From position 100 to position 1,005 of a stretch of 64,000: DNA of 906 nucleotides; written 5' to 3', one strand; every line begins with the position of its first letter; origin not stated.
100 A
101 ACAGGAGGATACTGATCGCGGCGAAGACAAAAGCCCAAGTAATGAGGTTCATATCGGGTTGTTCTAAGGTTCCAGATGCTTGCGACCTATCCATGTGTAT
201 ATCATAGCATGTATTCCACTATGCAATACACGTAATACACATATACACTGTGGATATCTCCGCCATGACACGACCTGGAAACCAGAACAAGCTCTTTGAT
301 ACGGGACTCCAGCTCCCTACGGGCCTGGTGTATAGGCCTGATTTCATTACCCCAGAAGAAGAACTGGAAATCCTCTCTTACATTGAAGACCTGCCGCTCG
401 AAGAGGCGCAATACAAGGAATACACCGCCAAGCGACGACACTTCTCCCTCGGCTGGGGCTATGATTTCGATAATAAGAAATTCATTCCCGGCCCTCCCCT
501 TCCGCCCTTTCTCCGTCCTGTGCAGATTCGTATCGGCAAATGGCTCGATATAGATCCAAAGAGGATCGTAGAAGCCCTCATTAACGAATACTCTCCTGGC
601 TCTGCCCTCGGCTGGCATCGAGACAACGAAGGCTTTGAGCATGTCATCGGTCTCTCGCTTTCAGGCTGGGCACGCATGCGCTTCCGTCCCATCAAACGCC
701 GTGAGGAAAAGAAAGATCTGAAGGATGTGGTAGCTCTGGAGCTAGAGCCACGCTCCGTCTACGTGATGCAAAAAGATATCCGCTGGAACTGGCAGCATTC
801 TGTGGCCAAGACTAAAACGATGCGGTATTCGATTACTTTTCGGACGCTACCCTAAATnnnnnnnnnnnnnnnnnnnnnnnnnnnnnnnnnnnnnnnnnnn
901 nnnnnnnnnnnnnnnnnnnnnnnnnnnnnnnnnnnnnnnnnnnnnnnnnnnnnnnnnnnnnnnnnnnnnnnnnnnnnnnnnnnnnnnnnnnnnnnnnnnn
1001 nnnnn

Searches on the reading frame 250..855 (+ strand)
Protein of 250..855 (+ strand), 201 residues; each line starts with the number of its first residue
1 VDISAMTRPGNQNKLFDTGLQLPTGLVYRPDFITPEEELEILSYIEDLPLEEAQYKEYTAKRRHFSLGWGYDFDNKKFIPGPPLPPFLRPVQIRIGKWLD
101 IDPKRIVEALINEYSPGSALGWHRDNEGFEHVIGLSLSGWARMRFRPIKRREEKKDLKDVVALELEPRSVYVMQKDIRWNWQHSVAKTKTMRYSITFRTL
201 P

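Call 4: search_protein_families(library=pfam, proteins=[window:250-855:+], max_evalue=1)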
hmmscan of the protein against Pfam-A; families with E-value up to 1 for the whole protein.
window:250-855:+ (201 aa): 2 families
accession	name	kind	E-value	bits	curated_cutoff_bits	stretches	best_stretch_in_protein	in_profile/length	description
PF13532.12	2OG-FeII_Oxy_2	-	2.1e-15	57.9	31.2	1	27-198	3-194/194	2OG-Fe(II) oxygenase superfamily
PF12933.13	FTO_NTD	-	0.0011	18.8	27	1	159-198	233-272/275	FTO catalytic domain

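Call 66: find_homologous_proteins(query=window:265-855:+, max_evalue=1e-20)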
Query window:265-855:+ (196 aa): 3920 proteins with E <= 1e-20 among 4018 candidates; the best 120 are listed.
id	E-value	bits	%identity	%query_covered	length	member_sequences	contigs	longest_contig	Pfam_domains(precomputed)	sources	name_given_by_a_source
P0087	2.6e-131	454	100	100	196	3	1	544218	PF13532.13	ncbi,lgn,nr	ncbi:alpha-ketoglutarate-dependent dioxygenase AlkB [Candidatus Parcubacteria bacterium]|nr:alpha-ke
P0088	9.8e-110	383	78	100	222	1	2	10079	PF13532.13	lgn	-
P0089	1.3e-105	370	79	100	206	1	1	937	PF13532.13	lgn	-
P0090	1.9e-104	366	80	100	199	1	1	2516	PF13532.13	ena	-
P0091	4.8e-101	355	77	100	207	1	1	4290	PF13532.13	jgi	jgi:alkylated DNA repair dioxygenase AlkB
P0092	5.3e-100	351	74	100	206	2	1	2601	PF13532.13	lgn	-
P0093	1.4e-99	350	77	100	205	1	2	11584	PF13532.13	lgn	-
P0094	1.9e-99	349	77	100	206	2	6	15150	PF13532.13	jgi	jgi:alkylated DNA repair dioxygenase AlkB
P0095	3.1e-99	349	74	100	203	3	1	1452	PF13532.13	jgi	jgi:alkylated DNA repair dioxygenase AlkB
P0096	3.6e-98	345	75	99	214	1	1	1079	PF13532.13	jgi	-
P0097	2.5e-97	343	74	100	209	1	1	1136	PF13532.13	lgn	-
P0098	5.2e-96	338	63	100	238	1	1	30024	PF13532.13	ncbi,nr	ncbi:alpha-ketoglutarate-dependent dioxygenase AlkB [Candidatus Kaiserbacteria bacterium]|nr:alpha-k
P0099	1.3e-95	337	71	100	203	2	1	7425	PF13532.13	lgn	-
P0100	1.1e-94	334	72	100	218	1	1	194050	PF13532.13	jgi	jgi:alkylated DNA repair dioxygenase AlkB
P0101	3.4e-94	332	72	100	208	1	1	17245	PF13532.13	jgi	jgi:alkylated DNA repair dioxygenase AlkB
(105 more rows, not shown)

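Call 67: find_encoding_contigs(protein=P0088, flank=4000, max_places=2)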
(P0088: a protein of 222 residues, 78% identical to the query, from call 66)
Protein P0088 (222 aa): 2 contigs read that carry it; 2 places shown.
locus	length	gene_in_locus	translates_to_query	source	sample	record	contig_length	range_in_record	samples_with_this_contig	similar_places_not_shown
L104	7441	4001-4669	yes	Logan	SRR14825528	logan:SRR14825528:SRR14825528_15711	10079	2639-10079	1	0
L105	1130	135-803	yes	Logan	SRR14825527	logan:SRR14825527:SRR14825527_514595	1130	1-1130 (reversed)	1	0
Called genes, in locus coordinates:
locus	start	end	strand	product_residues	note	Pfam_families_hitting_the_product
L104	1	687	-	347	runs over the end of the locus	PF01594:AI-2E_transport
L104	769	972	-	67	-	-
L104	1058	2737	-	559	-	PF05970:PIF1, PF13245:AAA_19, PF13401:AAA_22, PF13604:AAA_30, PF18335:SH3_13 (faint), PF21530:Pif1_2B_dom, PF14493:HTH_40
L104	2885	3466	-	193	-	PF00717:Peptidase_S24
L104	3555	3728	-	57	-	-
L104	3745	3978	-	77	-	-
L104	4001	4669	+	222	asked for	PF13532:2OG-FeII_Oxy_2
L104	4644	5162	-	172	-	PF01841:Transglut_core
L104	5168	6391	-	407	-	PF07731:Cu-oxidase_2 (weak), PF07732:Cu-oxidase_3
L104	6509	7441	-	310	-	?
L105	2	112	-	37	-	?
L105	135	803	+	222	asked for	PF13532:2OG-FeII_Oxy_2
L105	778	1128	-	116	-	?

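Call 68: find_encoding_contigs(protein=P0094, flank=4000, max_places=2)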
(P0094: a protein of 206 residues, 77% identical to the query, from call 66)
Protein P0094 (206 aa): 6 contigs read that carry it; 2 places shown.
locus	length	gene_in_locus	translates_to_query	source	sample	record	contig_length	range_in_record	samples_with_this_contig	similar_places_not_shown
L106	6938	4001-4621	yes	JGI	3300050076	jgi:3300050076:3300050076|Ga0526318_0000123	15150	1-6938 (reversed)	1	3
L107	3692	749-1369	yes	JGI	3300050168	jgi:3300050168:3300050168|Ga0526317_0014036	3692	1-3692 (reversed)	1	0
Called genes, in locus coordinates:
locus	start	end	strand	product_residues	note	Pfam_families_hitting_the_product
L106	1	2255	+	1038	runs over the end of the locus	PF00873:ACR_tran, PF02355:SecD_SecF_C (faint)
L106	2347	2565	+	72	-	PF04070:DUF378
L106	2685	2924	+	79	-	-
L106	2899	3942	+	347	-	-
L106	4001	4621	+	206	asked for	PF13532:2OG-FeII_Oxy_2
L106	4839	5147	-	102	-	-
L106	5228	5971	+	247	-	PF20619:DUF6804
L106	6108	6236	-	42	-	-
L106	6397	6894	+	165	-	-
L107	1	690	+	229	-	?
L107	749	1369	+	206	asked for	PF13532:2OG-FeII_Oxy_2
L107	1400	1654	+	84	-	-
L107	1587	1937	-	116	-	-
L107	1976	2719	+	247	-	PF20619:DUF6804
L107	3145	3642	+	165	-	-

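Call 69: find_encoding_contigs(protein=P0093, flank=4000, max_places=2)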
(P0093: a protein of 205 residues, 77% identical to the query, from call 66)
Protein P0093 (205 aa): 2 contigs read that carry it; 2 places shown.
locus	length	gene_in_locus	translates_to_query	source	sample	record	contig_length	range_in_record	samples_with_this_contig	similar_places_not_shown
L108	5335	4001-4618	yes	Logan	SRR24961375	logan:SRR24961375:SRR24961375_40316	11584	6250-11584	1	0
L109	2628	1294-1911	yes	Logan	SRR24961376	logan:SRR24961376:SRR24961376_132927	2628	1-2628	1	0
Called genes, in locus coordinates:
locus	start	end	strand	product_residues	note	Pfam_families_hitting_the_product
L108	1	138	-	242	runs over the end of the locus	PF00300:His_Phos_1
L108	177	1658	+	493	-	PF25881:HH_YBHG (faint), PF25989:YknX_C (faint)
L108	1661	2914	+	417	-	PF12704:MacB_PCD, PF02687:FtsX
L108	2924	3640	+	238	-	PF00005:ABC_tran, PF02463:SMC_N (weak), PF13304:AAA_21 (faint)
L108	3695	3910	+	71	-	PF04070:DUF378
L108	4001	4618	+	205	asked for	PF13532:2OG-FeII_Oxy_2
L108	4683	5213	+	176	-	PF18931:DUF5680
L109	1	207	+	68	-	?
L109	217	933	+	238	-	PF00005:ABC_tran, PF02463:SMC_N (weak), PF13304:AAA_21 (faint)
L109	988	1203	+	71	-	PF04070:DUF378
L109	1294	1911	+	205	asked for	PF13532:2OG-FeII_Oxy_2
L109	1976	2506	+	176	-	PF18931:DUF5680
